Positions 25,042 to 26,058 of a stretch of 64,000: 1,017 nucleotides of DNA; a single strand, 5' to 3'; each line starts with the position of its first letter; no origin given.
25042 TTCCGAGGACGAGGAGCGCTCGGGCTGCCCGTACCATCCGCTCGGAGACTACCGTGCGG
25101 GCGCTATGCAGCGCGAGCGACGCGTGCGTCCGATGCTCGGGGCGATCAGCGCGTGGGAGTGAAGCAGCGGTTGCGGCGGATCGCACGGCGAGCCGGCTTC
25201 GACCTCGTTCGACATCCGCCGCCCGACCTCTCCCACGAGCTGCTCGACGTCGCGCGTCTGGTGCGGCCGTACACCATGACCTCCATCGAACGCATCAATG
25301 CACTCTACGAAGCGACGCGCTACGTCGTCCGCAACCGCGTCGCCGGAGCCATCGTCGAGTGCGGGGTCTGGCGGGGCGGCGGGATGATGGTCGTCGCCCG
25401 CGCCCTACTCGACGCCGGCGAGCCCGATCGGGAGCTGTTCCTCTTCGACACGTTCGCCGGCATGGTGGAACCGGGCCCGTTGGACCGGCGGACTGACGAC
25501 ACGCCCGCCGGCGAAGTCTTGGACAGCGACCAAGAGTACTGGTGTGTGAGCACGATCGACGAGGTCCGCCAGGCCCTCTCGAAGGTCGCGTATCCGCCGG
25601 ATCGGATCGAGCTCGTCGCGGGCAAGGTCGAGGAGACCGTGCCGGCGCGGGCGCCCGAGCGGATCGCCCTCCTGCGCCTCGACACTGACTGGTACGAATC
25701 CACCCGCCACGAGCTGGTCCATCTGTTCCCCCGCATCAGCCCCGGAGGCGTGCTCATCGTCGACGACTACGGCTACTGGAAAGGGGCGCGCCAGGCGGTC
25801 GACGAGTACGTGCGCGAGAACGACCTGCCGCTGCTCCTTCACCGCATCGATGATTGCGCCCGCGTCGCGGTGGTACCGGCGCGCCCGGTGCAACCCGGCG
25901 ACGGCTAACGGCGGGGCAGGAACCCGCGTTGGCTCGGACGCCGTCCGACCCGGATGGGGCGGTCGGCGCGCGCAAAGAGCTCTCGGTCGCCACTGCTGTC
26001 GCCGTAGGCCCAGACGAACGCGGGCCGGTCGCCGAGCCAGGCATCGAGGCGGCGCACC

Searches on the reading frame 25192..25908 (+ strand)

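Call 71: search_protein_families(library=pfam, proteins=[window:25192-25908:+], max_evalue=0.001)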
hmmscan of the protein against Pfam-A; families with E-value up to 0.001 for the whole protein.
window:25192-25908:+ (238 aa): 2 families
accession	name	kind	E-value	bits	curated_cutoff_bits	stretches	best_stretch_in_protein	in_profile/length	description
PF05711.17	TylF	-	3e-47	161.5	23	1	27-223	68-259/264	Macrocin-O-methyltransferase (TylF)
PF13578.12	Methyltransf_24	-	2.2e-14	54.7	26.3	1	55-193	1-105/105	Methyltransferase domain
